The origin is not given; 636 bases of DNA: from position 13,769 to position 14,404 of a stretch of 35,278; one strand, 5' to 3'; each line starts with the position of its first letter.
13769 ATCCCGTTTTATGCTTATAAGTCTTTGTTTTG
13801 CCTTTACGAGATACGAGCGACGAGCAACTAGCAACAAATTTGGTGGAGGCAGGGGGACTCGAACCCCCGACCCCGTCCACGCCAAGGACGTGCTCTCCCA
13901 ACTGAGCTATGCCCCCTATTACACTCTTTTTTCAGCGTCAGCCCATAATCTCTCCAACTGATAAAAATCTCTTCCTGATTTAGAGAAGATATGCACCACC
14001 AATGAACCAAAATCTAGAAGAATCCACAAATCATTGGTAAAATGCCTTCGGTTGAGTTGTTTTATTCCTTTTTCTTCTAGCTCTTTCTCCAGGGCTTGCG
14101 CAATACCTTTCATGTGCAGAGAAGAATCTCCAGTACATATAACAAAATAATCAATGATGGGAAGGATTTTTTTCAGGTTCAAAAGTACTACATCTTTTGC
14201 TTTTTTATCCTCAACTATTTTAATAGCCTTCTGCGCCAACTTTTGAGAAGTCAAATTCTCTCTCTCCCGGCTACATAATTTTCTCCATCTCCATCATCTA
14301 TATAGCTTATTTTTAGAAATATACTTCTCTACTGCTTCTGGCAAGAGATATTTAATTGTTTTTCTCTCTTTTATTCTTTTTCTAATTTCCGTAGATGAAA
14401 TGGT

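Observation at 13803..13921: tRNA-Ala sits 2 nt after the rsfS stop and is followed by a 37-nt trailer shared with tRNA-Leu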

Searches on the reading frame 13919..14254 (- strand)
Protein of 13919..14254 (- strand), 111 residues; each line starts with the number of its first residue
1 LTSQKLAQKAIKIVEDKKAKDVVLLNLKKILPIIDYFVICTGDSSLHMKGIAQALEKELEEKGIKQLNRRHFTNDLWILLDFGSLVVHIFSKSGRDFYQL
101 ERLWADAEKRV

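Call 12: find_encoding_contigs(protein=window:13919-14254:-, flank=10000, max_places=10)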
Protein window:13919-14254:- (111 aa): 9 contigs read that carry it; 9 places shown.
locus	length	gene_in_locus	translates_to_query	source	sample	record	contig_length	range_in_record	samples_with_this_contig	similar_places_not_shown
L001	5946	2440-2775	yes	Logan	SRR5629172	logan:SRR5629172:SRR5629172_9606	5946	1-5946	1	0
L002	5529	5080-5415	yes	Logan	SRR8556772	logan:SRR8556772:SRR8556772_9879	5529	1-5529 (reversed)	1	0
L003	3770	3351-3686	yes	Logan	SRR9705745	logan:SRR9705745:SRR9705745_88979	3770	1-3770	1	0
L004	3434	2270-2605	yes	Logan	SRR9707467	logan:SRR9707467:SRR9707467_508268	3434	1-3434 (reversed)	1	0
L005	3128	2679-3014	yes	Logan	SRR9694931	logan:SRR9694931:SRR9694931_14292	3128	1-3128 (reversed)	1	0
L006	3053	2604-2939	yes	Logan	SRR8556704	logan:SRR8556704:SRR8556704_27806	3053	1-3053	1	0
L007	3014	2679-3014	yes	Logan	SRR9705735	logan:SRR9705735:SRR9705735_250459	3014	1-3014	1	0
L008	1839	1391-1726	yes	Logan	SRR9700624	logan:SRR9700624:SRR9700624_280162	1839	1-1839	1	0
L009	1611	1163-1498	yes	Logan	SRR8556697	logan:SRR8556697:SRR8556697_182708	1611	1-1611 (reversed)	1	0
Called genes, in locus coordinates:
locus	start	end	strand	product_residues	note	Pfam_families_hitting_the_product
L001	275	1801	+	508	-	PF12072:RNase_Y_N, PF00013:KH_1 (weak), PF08668:HDOD (faint), PF01966:HD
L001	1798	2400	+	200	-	PF01467:CTP_transf_like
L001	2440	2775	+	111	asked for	PF02410:RsfS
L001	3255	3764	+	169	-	-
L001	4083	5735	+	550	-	PF00920:ILVD_EDD_N, PF24877:ILV_EDD_C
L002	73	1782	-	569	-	PF02386:TrkH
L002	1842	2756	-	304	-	PF04055:Radical_SAM (weak)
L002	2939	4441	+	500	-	PF12072:RNase_Y_N, PF00013:KH_1 (weak), PF08668:HDOD (faint), PF01966:HD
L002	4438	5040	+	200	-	PF01467:CTP_transf_like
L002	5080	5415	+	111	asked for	PF02410:RsfS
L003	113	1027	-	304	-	PF04055:Radical_SAM (weak)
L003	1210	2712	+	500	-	PF12072:RNase_Y_N, PF00013:KH_1 (weak), PF08668:HDOD (faint), PF01966:HD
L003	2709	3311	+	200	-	PF01467:CTP_transf_like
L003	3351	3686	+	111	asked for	PF02410:RsfS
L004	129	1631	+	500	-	PF12072:RNase_Y_N, PF00013:KH_1 (weak), PF08668:HDOD (faint), PF01966:HD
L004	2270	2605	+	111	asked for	PF02410:RsfS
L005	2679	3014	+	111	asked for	PF02410:RsfS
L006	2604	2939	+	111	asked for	PF02410:RsfS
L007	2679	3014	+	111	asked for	PF02410:RsfS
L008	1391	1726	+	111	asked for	PF02410:RsfS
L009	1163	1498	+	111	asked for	PF02410:RsfS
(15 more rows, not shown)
